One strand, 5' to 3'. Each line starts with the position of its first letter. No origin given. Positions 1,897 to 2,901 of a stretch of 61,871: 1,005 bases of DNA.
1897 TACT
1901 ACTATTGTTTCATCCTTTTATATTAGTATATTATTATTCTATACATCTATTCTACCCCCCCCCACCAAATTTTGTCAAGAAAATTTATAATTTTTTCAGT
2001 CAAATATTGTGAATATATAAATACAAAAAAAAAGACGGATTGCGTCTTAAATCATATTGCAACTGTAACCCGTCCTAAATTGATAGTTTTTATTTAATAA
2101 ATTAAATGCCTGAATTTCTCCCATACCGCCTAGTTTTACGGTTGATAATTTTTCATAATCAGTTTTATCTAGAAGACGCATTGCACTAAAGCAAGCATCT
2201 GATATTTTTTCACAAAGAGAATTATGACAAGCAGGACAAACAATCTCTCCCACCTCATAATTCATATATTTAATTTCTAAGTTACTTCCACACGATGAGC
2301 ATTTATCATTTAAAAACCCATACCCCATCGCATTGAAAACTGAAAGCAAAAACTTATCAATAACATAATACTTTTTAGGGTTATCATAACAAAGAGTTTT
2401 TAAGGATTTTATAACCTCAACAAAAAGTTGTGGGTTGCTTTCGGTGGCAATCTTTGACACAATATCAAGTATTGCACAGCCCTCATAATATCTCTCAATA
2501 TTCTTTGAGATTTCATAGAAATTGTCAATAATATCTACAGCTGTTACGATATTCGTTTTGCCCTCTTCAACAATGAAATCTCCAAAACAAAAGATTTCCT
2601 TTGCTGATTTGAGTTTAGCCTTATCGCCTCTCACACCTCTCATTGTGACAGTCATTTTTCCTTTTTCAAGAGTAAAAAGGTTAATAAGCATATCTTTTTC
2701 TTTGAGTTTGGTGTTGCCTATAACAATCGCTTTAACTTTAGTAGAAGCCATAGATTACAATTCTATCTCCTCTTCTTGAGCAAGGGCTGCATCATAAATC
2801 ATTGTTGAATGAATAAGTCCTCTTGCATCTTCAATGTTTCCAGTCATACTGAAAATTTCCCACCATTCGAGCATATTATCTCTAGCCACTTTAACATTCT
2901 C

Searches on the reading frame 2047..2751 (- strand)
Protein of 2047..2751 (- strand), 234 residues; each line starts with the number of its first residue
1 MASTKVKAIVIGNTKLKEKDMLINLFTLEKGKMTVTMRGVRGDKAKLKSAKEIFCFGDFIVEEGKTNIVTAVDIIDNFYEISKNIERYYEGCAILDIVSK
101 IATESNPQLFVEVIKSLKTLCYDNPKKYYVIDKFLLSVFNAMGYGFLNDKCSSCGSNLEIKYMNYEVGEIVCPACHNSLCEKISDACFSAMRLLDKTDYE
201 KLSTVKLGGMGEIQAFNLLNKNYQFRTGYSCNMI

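Call 5: search_protein_families(library=pfam, proteins=[window:2047-2751:-])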
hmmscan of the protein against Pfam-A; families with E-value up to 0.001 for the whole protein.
window:2047-2751:- (234 aa): 2 families
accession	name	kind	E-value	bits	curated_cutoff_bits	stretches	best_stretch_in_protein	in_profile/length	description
PF11967.14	RecO_N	-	9.6e-14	51.6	27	1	1-76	1-78/80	Recombination protein O N terminal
PF02565.21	RecO_C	-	1.2e-10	41.8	22.1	1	84-225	3-147/157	Recombination protein O C terminal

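Call 9: find_encoding_contigs(protein=window:2047-2751:-, flank=6000, max_places=10)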
Protein window:2047-2751:- (234 aa): 24 contigs read that carry it; 9 places shown.
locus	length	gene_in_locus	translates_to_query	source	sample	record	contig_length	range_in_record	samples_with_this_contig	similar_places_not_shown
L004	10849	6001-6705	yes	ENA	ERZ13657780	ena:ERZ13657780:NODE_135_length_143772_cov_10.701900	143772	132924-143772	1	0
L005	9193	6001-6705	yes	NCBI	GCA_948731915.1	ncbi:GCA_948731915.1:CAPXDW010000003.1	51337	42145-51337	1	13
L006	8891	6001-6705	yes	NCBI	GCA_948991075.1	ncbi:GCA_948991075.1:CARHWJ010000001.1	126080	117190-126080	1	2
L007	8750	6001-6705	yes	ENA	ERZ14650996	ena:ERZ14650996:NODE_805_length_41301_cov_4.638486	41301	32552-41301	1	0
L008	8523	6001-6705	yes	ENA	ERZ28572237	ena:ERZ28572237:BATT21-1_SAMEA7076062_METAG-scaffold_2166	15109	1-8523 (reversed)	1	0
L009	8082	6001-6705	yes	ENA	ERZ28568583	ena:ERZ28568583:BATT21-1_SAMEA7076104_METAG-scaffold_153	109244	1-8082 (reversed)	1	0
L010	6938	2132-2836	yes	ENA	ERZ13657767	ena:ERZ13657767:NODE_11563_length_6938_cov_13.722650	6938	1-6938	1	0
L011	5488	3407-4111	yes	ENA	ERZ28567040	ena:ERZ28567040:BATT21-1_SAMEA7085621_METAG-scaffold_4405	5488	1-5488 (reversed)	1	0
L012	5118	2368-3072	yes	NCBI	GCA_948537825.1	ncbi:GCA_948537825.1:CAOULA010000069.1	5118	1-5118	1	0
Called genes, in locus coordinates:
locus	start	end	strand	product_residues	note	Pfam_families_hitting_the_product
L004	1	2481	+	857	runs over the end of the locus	-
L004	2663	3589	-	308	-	PF00561:Abhydrolase_1 (weak), PF12146:Hydrolase_4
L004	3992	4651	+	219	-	PF20185:DUF6548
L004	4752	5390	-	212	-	PF01741:MscL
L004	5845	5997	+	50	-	-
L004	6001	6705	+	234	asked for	PF11967:RecO_N, PF02565:RecO_C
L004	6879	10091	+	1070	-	PF09479:Flg_new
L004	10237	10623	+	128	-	PF08769:Spo0A_C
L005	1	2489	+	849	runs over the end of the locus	-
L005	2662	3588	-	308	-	PF00561:Abhydrolase_1 (weak), PF12146:Hydrolase_4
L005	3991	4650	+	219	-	PF20185:DUF6548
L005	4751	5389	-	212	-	PF01741:MscL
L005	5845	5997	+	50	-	-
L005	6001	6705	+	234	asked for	PF11967:RecO_N, PF02565:RecO_C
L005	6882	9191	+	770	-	?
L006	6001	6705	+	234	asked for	PF11967:RecO_N, PF02565:RecO_C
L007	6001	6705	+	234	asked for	PF11967:RecO_N, PF02565:RecO_C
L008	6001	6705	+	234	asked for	PF11967:RecO_N, PF02565:RecO_C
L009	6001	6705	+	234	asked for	PF11967:RecO_N, PF02565:RecO_C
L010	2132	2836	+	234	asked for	PF11967:RecO_N, PF02565:RecO_C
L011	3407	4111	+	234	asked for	PF11967:RecO_N, PF02565:RecO_C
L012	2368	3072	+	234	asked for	PF11967:RecO_N, PF02565:RecO_C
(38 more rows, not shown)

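Call 54: list_cluster_members(proteins=[window:2047-2751:-, window:34405-35436:-, P0011])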
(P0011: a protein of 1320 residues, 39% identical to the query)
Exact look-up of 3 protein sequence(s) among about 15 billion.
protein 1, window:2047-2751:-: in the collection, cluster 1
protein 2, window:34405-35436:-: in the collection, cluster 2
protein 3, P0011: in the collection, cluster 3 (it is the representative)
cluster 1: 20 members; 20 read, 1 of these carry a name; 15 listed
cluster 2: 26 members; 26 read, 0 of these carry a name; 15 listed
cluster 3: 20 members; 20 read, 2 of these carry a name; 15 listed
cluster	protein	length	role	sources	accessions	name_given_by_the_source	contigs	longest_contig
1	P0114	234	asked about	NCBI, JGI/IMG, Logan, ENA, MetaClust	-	\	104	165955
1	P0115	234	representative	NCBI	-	-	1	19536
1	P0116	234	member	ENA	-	-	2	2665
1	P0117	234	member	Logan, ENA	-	-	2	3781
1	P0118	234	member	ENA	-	-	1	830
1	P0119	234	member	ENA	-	-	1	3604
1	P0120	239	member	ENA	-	-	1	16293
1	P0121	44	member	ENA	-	-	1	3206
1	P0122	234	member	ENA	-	-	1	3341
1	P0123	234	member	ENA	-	-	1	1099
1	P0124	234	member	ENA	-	-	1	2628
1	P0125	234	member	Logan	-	-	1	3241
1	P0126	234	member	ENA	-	-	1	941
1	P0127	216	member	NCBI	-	-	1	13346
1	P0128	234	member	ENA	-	-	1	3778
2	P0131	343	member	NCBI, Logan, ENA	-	-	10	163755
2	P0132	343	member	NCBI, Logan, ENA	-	-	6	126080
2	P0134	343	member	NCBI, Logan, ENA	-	-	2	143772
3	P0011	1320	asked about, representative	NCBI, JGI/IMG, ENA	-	uncharacterized repeat protein (TIGR02543 family)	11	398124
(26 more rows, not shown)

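Call 55: find_encoding_contigs(protein=P0131, flank=1500, max_places=10)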
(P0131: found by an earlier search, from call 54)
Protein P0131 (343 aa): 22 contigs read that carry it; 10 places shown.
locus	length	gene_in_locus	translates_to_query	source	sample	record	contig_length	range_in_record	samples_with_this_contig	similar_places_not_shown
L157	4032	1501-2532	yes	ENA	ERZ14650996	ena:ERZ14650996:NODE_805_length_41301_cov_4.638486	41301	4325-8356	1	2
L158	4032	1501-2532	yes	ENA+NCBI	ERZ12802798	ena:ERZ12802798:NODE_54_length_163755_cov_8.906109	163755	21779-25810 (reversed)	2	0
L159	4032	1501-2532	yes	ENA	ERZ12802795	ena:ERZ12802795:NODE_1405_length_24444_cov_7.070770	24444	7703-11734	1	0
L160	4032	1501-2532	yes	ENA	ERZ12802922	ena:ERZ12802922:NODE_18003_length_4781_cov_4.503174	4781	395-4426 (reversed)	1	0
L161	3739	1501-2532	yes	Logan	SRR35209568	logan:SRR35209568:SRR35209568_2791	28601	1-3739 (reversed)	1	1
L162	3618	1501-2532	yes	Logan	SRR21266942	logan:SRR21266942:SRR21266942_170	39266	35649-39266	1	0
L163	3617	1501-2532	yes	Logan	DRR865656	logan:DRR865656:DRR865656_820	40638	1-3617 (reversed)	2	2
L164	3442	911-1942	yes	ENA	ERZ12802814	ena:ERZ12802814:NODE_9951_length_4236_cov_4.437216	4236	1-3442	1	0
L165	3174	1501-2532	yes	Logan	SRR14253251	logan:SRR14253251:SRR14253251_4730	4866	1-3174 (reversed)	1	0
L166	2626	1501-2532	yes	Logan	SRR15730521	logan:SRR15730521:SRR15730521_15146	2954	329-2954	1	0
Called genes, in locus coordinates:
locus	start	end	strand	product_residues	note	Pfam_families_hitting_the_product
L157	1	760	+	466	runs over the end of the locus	PF20769:YPEB_N, PF14620:YPEB_PepSY1-2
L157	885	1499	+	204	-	PF01081:Aldolase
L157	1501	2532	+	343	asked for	PF00294:PfkB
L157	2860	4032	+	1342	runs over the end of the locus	PF19789:DUF6273 (weak), PF09479:Flg_new (faint)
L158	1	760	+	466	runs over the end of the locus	PF20769:YPEB_N, PF14620:YPEB_PepSY1-2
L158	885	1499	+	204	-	PF01081:Aldolase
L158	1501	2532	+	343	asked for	PF00294:PfkB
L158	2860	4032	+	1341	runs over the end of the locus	PF19789:DUF6273 (weak), PF09479:Flg_new (faint)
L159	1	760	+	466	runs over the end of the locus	PF20769:YPEB_N, PF14620:YPEB_PepSY1-2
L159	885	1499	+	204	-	PF01081:Aldolase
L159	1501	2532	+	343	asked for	PF00294:PfkB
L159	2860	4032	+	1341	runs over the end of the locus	PF19789:DUF6273 (weak), PF09479:Flg_new (faint)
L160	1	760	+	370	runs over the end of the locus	?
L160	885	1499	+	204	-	PF01081:Aldolase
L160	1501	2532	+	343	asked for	PF00294:PfkB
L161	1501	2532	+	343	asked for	PF00294:PfkB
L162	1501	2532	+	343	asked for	PF00294:PfkB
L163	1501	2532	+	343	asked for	PF00294:PfkB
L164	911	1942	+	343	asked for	PF00294:PfkB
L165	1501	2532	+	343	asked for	PF00294:PfkB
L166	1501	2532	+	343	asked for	PF00294:PfkB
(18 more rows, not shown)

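Call 56: find_encoding_contigs(protein=P0132, flank=1500, max_places=10)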
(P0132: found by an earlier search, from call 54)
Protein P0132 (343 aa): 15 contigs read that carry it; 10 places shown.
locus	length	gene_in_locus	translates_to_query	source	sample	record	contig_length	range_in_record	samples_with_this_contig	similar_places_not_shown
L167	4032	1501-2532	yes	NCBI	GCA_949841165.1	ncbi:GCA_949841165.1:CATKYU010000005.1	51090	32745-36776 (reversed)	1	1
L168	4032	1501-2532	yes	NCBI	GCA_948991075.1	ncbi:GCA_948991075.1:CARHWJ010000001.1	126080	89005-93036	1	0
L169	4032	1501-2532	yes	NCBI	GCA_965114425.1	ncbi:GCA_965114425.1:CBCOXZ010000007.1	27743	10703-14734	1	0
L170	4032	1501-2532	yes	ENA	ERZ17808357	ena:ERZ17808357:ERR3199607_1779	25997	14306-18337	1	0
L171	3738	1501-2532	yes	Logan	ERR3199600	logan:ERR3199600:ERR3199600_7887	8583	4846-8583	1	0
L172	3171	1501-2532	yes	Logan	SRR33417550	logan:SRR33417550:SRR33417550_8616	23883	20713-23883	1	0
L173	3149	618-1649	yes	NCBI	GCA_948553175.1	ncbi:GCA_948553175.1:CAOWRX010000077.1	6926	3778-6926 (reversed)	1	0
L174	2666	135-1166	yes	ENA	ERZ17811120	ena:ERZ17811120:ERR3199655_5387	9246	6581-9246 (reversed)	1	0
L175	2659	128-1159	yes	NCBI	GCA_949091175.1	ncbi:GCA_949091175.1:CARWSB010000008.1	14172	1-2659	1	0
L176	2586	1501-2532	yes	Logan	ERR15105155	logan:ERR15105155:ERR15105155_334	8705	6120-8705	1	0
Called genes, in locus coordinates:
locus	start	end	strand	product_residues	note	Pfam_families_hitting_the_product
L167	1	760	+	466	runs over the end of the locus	PF20769:YPEB_N, PF14620:YPEB_PepSY1-2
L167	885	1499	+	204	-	PF01081:Aldolase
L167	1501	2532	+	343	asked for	PF00294:PfkB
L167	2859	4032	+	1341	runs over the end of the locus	PF19789:DUF6273 (weak), PF09479:Flg_new (faint)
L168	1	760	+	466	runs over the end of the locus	PF20769:YPEB_N, PF14620:YPEB_PepSY1-2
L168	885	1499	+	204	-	PF01081:Aldolase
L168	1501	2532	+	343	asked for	PF00294:PfkB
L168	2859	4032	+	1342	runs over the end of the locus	PF19789:DUF6273 (weak), PF09479:Flg_new (faint)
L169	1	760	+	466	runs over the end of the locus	PF20769:YPEB_N, PF14620:YPEB_PepSY1-2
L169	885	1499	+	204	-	PF01081:Aldolase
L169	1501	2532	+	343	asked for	PF00294:PfkB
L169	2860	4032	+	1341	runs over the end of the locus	PF19789:DUF6273 (weak), PF09479:Flg_new (faint)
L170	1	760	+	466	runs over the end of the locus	PF20769:YPEB_N, PF14620:YPEB_PepSY1-2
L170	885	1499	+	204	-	PF01081:Aldolase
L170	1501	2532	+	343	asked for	PF00294:PfkB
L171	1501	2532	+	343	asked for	PF00294:PfkB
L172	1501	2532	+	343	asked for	PF00294:PfkB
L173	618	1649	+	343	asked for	PF00294:PfkB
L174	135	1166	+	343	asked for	PF00294:PfkB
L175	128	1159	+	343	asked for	PF00294:PfkB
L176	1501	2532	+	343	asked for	PF00294:PfkB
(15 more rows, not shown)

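Call 57: find_encoding_contigs(protein=P0134, flank=1500, max_places=10)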
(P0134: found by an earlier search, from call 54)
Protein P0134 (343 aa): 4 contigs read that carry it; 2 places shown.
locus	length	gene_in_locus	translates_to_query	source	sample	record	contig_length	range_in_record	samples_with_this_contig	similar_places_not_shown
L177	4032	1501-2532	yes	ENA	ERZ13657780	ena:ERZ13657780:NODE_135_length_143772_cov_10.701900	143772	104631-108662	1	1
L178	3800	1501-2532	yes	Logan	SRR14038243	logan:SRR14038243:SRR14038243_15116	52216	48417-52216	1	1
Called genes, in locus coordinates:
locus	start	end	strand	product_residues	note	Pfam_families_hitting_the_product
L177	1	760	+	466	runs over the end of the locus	PF20769:YPEB_N, PF14620:YPEB_PepSY1-2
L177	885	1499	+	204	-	PF01081:Aldolase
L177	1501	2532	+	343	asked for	PF00294:PfkB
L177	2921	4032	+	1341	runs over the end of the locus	PF19789:DUF6273 (weak), PF09479:Flg_new (faint)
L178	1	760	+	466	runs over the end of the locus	PF20769:YPEB_N, PF14620:YPEB_PepSY1-2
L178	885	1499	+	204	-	PF01081:Aldolase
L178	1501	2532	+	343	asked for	PF00294:PfkB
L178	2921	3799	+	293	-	?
